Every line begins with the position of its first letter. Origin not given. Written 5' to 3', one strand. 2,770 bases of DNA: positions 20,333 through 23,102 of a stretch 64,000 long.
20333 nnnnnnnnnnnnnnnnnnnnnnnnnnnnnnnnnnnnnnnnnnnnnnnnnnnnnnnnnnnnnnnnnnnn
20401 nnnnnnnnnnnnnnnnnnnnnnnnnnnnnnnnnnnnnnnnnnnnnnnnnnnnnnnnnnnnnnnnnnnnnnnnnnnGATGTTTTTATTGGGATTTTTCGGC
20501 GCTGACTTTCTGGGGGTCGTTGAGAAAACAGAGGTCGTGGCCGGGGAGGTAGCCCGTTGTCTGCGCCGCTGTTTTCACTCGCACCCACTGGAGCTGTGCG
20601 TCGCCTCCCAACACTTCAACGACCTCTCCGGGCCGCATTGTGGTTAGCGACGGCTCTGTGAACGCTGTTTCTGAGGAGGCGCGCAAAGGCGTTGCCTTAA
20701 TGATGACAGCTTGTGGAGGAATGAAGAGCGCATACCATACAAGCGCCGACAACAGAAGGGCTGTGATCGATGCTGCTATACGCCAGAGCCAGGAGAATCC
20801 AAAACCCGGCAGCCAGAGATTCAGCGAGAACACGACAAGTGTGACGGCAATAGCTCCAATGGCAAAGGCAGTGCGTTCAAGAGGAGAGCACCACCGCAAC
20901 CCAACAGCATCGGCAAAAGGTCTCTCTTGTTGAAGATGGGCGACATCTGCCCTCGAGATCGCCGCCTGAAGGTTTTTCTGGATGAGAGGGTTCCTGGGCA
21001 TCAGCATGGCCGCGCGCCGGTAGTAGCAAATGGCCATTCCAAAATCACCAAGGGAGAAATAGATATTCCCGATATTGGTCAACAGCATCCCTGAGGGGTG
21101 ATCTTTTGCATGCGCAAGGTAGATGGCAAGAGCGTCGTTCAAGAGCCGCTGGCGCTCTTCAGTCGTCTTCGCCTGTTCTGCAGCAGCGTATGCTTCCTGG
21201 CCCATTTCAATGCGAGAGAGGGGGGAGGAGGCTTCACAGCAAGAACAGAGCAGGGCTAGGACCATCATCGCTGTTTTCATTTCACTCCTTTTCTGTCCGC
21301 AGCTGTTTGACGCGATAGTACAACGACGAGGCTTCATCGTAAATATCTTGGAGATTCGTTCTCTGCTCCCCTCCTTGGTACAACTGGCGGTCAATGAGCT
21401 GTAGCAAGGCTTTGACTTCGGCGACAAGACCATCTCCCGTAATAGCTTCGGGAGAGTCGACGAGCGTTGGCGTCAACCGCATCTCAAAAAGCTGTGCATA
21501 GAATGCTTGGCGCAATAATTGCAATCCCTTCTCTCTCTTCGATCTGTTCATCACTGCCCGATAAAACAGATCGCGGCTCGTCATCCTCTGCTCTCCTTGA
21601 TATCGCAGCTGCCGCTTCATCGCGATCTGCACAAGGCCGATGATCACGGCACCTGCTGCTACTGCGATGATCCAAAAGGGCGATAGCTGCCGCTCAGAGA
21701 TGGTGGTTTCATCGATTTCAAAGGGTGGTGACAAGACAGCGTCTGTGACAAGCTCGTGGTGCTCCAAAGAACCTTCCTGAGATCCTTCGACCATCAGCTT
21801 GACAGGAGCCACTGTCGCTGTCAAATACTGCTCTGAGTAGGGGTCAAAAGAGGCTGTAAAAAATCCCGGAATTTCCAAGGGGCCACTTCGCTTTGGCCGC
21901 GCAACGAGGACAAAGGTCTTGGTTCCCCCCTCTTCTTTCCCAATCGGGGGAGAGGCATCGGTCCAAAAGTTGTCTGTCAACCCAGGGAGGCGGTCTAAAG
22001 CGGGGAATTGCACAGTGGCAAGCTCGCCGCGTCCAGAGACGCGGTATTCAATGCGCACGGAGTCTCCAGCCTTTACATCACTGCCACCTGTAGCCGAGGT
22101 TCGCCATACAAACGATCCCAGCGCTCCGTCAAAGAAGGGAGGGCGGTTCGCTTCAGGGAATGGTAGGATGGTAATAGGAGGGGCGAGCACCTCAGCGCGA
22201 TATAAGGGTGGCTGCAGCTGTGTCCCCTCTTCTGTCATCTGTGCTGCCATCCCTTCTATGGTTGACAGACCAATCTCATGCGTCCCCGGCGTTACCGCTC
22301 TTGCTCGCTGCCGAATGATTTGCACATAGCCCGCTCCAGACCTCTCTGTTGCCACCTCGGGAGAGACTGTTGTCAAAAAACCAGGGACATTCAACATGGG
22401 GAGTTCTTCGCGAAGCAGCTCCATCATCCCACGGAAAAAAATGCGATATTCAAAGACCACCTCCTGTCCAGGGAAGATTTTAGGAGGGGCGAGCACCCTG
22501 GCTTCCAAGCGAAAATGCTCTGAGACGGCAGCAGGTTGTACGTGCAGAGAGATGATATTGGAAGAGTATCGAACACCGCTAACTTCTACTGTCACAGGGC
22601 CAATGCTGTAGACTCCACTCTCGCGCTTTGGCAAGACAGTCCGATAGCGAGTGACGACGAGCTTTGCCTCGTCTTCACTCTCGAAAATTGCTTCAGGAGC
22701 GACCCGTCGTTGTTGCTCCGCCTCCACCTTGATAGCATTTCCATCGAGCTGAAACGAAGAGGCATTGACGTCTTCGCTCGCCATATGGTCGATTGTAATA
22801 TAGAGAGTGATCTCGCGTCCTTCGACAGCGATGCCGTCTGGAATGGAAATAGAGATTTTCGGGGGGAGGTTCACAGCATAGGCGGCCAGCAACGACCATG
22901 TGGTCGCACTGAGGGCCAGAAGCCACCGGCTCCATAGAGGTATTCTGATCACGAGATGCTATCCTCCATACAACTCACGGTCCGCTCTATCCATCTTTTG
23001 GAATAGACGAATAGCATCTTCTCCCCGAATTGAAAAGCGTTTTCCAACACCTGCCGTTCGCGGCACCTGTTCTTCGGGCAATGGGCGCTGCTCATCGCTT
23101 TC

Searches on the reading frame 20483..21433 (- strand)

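Call 57: search_protein_families(library=pfam, proteins=[window:20483-21433:-], max_evalue=0.001)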
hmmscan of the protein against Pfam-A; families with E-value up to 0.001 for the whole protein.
window:20483-21433:- (316 aa): 5 families
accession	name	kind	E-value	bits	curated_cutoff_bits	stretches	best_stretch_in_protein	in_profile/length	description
PF13424.12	TPR_12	-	6.5e-05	23.5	30.1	1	95-141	23-71/77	Tetratricopeptide repeat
PF00515.34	TPR_1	-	8.6e-05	22.6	27.8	1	118-147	4-33/34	Tetratricopeptide repeat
PF08239.17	SH3_3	-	0.00016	22.2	27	1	261-300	14-52/54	Bacterial SH3 domain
PF13181.12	TPR_8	-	0.00083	19.8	25.7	0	118-144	4-30/34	Tetratricopeptide repeat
PF07719.23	TPR_2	-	0.00088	19.7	27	0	118-148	4-34/34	Tetratricopeptide repeat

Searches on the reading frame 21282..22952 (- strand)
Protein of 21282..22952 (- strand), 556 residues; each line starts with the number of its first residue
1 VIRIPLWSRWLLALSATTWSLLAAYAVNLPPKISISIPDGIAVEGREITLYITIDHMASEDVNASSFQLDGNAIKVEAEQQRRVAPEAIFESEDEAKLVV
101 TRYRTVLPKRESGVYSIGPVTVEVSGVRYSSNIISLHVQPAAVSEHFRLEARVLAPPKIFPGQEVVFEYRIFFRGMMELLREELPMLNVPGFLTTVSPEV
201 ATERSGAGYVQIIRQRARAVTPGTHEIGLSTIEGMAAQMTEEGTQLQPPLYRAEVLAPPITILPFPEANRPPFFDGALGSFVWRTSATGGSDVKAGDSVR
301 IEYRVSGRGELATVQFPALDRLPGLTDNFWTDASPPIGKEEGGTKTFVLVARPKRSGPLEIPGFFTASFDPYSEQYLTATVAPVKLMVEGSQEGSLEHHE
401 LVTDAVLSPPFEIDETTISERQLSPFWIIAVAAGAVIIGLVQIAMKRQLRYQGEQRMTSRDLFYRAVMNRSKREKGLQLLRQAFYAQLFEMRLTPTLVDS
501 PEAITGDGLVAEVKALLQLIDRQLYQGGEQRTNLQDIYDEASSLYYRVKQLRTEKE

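Call 57: search_protein_families(library=pfam, proteins=[window:21282-22952:-], max_evalue=0.001)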
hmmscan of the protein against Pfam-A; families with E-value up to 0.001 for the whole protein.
window:21282-22952:- (556 aa): 1 family
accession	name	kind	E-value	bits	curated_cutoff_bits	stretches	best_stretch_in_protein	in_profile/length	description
PF13584.12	BatD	-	5.1e-08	33.9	24.1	0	291-386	6-90/92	BatD DUF11 like domain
